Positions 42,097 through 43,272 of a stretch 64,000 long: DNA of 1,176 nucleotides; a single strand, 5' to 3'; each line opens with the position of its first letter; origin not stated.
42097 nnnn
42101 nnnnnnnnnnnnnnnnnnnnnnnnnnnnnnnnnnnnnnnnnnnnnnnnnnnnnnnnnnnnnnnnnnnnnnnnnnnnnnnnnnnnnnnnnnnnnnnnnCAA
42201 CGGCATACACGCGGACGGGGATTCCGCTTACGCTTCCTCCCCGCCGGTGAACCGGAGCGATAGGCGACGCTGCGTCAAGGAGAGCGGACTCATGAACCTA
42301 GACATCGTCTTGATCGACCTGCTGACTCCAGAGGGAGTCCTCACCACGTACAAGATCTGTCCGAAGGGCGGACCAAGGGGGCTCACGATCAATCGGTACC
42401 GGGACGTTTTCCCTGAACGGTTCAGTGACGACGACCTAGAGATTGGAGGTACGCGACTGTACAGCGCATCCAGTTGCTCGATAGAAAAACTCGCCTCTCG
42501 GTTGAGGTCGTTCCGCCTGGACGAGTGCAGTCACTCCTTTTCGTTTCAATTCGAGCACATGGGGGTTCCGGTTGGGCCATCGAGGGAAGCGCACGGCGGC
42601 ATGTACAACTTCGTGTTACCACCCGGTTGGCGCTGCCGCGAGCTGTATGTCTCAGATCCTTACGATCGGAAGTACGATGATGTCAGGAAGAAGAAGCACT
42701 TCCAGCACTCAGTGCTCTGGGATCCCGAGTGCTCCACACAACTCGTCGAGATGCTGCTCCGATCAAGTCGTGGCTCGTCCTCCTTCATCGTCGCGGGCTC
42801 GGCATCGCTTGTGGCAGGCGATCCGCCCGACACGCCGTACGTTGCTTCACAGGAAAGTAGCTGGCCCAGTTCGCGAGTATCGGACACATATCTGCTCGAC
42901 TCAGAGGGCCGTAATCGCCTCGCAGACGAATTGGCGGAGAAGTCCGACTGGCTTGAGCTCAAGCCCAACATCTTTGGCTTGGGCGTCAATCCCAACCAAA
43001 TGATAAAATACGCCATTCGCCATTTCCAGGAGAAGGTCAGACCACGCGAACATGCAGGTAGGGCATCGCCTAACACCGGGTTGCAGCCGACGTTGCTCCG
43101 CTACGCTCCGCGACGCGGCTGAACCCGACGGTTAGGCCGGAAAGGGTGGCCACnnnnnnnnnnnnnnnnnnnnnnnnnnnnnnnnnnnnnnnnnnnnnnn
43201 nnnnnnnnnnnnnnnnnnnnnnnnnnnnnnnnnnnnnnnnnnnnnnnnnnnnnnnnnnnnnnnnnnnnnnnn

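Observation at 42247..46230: Candidate undescribed TIR-based defense module in the island between HigBA and RelE/ParE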

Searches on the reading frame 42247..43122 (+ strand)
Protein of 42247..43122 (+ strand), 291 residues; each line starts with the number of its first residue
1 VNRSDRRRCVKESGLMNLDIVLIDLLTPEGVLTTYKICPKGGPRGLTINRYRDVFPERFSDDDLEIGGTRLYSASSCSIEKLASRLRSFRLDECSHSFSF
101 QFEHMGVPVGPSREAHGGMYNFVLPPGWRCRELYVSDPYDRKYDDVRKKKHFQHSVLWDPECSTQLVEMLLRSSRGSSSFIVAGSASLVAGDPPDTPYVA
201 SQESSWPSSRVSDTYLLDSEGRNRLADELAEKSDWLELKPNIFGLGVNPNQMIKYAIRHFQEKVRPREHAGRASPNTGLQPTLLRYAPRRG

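Call 3: search_protein_families(library=pfam, proteins=[window:42247-43122:+], max_evalue=0.1)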
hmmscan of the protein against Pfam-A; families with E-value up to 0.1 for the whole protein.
window:42247-43122:+ (291 aa): 0 families

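Call 4: search_protein_families(library=padloc, proteins=[window:42247-43122:+], max_evalue=0.1)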
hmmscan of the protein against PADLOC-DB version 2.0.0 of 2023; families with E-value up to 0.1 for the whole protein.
window:42247-43122:+ (291 aa): 0 families

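Call 5: search_protein_families(library=ncbifam, proteins=[window:42247-43122:+], max_evalue=0.1)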
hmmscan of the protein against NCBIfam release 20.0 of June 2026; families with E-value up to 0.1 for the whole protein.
window:42247-43122:+ (291 aa): 0 families

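Call 6: search_protein_families(library=phrogs, proteins=[window:42247-43122:+], max_evalue=0.1)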
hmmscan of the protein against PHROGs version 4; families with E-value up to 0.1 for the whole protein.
window:42247-43122:+ (291 aa): 0 families

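Call 19: find_homologous_proteins(query=window:42292-43122:+)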
Query window:42292-43122:+ (276 aa): 41 proteins with E <= 0.001 among 1060 candidates.
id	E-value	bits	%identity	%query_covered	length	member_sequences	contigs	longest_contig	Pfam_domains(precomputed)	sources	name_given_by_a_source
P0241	3.8e-187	639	100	100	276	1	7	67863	-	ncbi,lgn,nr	ncbi:MAG: hypothetical protein AAGB97_04000 [Dehalococcoidia bacterium]|nr:hypothetical protein [Chl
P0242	2.5e-113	396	67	91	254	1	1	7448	-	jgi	jgi:hypothetical protein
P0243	4.4e-113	396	66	91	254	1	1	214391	-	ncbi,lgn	ncbi:MAG: hypothetical protein ABJC13_03510 [Acidobacteriota bacterium]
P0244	3.0e-110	386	65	91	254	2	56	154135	-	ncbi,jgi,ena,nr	ncbi:MAG TPA: hypothetical protein PLZ39_17705 [Verrucomicrobiota bacterium]|jgi:hypothetical protei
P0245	4.3e-105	369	62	91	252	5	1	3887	-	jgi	jgi:hypothetical protein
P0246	4.9e-101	356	64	90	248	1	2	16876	-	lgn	-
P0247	4.4e-95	337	58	92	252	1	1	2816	-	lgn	-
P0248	3.0e-92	327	55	91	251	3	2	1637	-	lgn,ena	-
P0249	6.2e-89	316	58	86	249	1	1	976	-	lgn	-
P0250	3.4e-87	311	53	91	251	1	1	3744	-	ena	-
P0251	1.5e-86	309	54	91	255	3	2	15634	-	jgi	-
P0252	1.7e-86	308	52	91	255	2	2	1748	-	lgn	-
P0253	3.0e-86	308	52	91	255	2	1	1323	-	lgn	-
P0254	9.5e-84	299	55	90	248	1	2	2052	-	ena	-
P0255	5.6e-83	297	53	91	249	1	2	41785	-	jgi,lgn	-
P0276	2.4e-60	223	42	91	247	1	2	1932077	-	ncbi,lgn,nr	ncbi:MAG: hypothetical protein H6506_04890 [Calditrichaeota bacterium]|nr:hypothetical protein [Cald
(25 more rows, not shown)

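Call 21: find_encoding_contigs(protein=P0244, flank=6000, max_places=3)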
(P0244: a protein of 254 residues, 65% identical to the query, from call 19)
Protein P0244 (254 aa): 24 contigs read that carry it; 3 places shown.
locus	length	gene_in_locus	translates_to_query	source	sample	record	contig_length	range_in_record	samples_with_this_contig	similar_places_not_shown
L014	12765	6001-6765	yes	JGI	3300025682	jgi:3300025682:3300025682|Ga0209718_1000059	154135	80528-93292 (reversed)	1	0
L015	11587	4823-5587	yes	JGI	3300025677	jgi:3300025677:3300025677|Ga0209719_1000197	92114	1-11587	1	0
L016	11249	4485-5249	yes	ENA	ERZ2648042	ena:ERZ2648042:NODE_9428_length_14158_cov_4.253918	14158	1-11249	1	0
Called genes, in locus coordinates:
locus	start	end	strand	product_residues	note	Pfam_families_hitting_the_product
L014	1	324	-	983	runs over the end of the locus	PF18884:TSP3_bac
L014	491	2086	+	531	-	-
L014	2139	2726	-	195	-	-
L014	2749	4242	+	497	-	PF22483:Mu-transpos_C_2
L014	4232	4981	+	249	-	PF01695:IstB_IS21, PF00308:Bac_DnaA (weak)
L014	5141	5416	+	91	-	-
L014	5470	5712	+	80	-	-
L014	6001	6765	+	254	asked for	-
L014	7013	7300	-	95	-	PF04986:Y2_Tnp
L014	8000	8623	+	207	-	-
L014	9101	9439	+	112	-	-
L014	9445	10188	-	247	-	PF00106:adh_short, PF08659:KR, PF13561:adh_short_C2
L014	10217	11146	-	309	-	PF00698:Acyl_transf_1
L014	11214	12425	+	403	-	-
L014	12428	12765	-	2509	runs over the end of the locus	-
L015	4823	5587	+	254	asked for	-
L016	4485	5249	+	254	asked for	-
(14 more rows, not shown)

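Call 22: find_encoding_contigs(protein=P0243, flank=6000, max_places=1)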
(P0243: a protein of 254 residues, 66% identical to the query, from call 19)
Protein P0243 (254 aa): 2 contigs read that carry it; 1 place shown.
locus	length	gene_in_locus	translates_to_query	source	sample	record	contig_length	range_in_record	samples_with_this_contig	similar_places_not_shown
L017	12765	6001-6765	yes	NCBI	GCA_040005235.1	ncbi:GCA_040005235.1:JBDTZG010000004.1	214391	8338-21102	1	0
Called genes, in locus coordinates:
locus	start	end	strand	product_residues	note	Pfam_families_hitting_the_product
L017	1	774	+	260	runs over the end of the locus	PF07885:Ion_trans_2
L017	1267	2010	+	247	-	-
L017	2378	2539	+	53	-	-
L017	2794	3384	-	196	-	-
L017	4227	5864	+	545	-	PF08357:SEFIR (weak), PF13676:TIR_2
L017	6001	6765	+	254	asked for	-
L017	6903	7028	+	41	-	-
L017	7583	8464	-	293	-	PF00583:Acetyltransf_1 (weak)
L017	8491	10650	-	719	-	PF00582:Usp, PF08369:PCP_red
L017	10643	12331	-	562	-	PF00034:Cytochrom_C (weak), PF13442:Cytochrome_CBB3, PF00034:Cytochrom_C, PF13442:Cytochrome_CBB3, PF09459:EB_dh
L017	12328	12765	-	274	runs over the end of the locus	PF00034:Cytochrom_C, PF13442:Cytochrome_CBB3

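Call 23: find_encoding_contigs(protein=P0276, flank=6000, max_places=1)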
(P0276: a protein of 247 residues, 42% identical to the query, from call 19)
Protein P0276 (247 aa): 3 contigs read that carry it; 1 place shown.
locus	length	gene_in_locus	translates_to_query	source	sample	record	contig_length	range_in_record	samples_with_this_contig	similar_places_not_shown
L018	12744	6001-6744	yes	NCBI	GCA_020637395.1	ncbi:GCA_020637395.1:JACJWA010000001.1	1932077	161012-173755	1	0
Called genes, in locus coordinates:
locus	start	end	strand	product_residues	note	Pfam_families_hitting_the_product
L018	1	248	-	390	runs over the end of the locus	PF00149:Metallophos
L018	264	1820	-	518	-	PF00072:Response_reg, PF08665:PglZ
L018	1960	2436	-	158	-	PF11188:DUF2975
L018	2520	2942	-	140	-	-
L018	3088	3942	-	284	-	PF10728:DUF2520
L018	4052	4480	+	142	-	-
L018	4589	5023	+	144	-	-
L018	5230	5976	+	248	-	PF00483:NTP_transferase, PF12804:NTP_transf_3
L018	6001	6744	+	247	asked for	-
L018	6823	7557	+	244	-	PF04402:SIMPL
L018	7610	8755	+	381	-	-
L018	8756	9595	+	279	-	PF01370:Epimerase, PF04321:RmlD_sub_bind, PF01073:3Beta_HSD (weak), PF02719:Polysacc_synt_2, PF16363:GDP_Man_Dehyd, PF07993:NAD_binding_4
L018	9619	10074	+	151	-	PF00908:dTDP_sugar_isom, PF05523:FdtA (weak), PF14667:Polysacc_synt_C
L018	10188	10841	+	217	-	PF13489:Methyltransf_23, PF05219:DREV (weak), PF07021:MetW (weak), PF13847:Methyltransf_31, PF08241:Methyltransf_11, PF08242:Methyltransf_12, PF13649:Methyltransf_25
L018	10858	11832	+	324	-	PF12102:MrcB_N, PF01844:HNH (weak)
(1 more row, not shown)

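Call 25: find_related_loci(query=A1, collection=genome_contigs, flank=8000)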
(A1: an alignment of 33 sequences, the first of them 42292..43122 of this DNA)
Query A1 (276 aa) in genome_contigs; peptide patterns used: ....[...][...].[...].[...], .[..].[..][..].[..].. (x = any residue, [..] = any of these).
116 stretches matched a pattern; 26 encode a relative of the query (tblastn E <= 1e-3); 26 distinct loci.
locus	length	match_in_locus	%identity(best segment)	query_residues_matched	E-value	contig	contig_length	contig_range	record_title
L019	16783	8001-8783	65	1-262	1e-118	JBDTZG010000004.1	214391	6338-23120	MAG: Acidobacteriota bacterium isolate cluster4_bin.160 NODE_15_length_214391_cov_17.703825, whole genome shotgun sequen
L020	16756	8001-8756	42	1-253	3e-67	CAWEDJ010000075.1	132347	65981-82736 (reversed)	MAG: uncultured cyanobacterium isolate MFD03726.bin.1.203 genome assembly, contig: contig_39145, whole genome shotgun se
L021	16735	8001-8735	42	1-250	7e-67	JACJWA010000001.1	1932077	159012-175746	MAG: Calditrichaeota bacterium isolate HK-STAS-AABM5-4 HK-STAS-AABM5-4_1, whole genome shotgun sequence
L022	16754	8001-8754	54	1-249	2e-69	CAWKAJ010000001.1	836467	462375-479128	MAG: uncultured Chloroflexia bacterium isolate MFD03726.bin.1.10 genome assembly, contig: contig_21939, whole genome sho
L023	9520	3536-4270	44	1-247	6e-66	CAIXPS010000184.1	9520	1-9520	uncultured bacterium isolate AlinenLipids_bin-0794 genome assembly, contig: bin-0794:184/603, whole genome shotgun seque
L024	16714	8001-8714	42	1-239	1e-62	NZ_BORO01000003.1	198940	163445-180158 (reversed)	Oceanobacillus sp. J11TS1 sequence03, whole genome shotgun sequence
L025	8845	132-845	41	1-239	2e-60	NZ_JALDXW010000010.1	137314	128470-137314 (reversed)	MAG: Cytobacillus sp. isolate MCT-GLY-40 NODE_99_length_137314_cov_23.494365, whole genome shotgun sequence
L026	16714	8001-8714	41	1-239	1e-58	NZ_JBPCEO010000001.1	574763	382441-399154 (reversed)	Halobacillus mangrovi strain A1-3 1, whole genome shotgun sequence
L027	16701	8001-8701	46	1-239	2e-46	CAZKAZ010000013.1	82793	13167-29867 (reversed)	MAG TPA_asm: uncultured bacterium isolate binchicken_co405_310 genome assembly, contig: NODE_375_length_82793_cov_3.9421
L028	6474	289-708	39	148-273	3e-23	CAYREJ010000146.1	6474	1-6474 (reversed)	MAG TPA_asm: uncultured Acidobacteriota bacterium isolate binchicken_co30_160 genome assembly, contig: NODE_6613_length_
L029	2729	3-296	44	154-252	2e-21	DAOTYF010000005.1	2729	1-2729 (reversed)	MAG TPA_asm: Anaerolineae bacterium isolate H23_308 k115_624109, whole genome shotgun sequence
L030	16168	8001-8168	43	197-252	1e-11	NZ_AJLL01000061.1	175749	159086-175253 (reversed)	Fischerella thermalis PCC 7521 contig00062, whole genome shotgun sequence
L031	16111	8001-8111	43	207-243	2e-5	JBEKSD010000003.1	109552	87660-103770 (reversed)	MAG: Candidatus Omnitrophota bacterium isolate SPRUCE 526 SPRUCE_526_3, whole genome shotgun sequence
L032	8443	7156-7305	32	197-246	5e-5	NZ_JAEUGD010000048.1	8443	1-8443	Fulvivirga marina strain 29W222 scaffold48, whole genome shotgun sequence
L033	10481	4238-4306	70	219-241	6e-5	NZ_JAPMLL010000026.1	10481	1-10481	Xanthomarina sp. F1114 scaffold_26_length_10482, whole genome shotgun sequence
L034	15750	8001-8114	47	212-246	8e-5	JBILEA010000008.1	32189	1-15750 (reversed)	MAG: Pontiellaceae bacterium isolate ME2016-07-22_3300044628_group7_bin45 Rohwer_bin2524_scaffold_580_c1, whole genome s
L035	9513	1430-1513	57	221-248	1e-4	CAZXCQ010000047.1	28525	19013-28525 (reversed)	MAG TPA_asm: uncultured Desulfobacteraceae bacterium isolate SRP323688_co1_244 genome assembly, contig: NODE_2910_length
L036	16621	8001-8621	26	53-239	1e-4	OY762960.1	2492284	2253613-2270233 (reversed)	MAG: Arcobacteraceae bacterium isolate f33866f8-d3cc-4bf7-8e2e-a963cda25b03 genome assembly, chromosome: 1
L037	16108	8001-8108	44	213-248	2e-4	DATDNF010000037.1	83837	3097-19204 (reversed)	MAG TPA_asm: Geobacteraceae bacterium isolate SMAG_U430 k141_1262325, whole genome shotgun sequence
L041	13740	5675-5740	55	218-239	4e-4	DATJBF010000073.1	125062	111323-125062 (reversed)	MAG TPA_asm: Verrucomicrobiia bacterium isolate SMAG_U15347 k141_5553721, whole genome shotgun sequence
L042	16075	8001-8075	56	215-239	4e-4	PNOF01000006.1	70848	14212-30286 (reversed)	MAG: Syntrophus sp. (in: bacteria) isolate SW.3.55 SW_1000180_70848, whole genome shotgun sequence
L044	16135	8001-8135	41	205-250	5e-4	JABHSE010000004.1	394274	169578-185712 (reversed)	MAG: archaeon isolate SI039_bin30 k141_1969698, whole genome shotgun sequence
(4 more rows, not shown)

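Call 29: search_protein_families(library=pfam, proteins=[L020:6772-7701:+, L020:8881-9180:+, L022:6507-7490:+, L022:8927-9994:+, L023:2974-3522:-, L023:4914-5990:-, L024:6542-7795:+, L024:8794-9198:+, L025:1021-3147:+, L026:7419-7949:+], max_evalue=0.01)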
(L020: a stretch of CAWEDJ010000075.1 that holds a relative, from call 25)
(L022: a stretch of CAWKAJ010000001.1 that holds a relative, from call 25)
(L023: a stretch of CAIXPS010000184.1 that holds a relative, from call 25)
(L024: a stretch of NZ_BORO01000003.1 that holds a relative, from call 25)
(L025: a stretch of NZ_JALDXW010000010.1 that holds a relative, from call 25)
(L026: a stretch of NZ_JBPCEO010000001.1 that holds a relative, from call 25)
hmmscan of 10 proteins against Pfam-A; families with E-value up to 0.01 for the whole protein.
L020:6772-7701:+ (309 aa): 1 family
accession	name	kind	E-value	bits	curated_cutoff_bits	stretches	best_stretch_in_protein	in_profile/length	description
PF01873.23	eIF-5_eIF-2B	-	0.0023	18.3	27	1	171-237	51-112/117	Domain found in IF2B/IF5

L020:8881-9180:+ (99 aa): 0 families

L022:6507-7490:+ (327 aa): 0 families

L022:8927-9994:+ (355 aa): 0 families

L023:2974-3522:- (182 aa): 0 families

L023:4914-5990:- (358 aa): 0 families

L024:6542-7795:+ (417 aa): 0 families

L024:8794-9198:+ (134 aa): 1 family
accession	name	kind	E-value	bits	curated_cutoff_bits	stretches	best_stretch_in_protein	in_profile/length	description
PF00239.26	Resolvase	-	1.5e-32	113.1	23.3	1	2-125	24-145/145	Resolvase, N terminal domain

L025:1021-3147:+ (708 aa): 2 families
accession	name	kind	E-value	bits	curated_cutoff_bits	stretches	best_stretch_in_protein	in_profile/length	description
PF02384.22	N6_Mtase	-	1.7e-52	179.1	20.4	1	171-483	3-279/311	N-6 DNA Methylase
PF12161.14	HsdM_N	-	8.1e-24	85.2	24.5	1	10-145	2-135/135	HsdM N-terminal domain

L026:7419-7949:+ (176 aa): 1 family
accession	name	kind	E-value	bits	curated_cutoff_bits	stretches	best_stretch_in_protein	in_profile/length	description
PF02590.22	SPOUT_MTase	-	9.6e-62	208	27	1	18-175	1-154/154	Predicted SPOUT methyltransferase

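Call 32: search_solved_structures(query=A1, max_evalue=10)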
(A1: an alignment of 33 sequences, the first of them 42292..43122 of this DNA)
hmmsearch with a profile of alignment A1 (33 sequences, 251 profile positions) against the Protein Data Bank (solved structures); distinct sequences matched with E-value up to 10: 0.

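Call 62: predict_structure(alignment_id=A1)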
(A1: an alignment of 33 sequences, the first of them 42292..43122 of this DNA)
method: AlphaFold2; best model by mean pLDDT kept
length: 276 residues; sequences in the alignment: 33
mean_pLDDT: 69.3   pTM: 0.63
mean pLDDT of the five models: 69.3, 68.9, 68.8, 68.2, 67.1
residues with pLDDT >= 90: 79; 70-90: 70; 50-70: 40; < 50: 87
segments of 3 or more residues with pLDDT < 50: 34-41, 48-59, 192-194, 200-202, 218-233, 235-243, 248-275
pLDDT, mean of each block of 10 residues (from residue 1): 82 88 65 48 48 38 80 91 96 87 87 94 95 95 80 89 96 91 86 50 55 54 34 44 47 38 33 39
secondary structure, 60 per line:
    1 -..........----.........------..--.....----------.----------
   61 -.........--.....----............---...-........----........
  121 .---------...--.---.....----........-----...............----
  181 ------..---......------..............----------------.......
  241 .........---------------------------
elements in order: E2-11 E16-24 H36-39 E62-70 E73-77 E82-93 E101-108 E113-121 E140-144 E149-156 E162-173 H192-197 H204-217 H234-249

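Call 69: find_related_loci(query=A1, collection=viral_contigs, flank=8000)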
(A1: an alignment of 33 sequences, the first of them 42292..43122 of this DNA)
Query A1 (276 aa) in viral_contigs; peptide patterns used: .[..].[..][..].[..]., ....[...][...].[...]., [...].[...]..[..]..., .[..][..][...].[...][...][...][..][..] (x = any residue, [..] = any of these).
121 stretches matched a pattern, but none encodes a relative of the query by tblastn (E <= 1e-3).
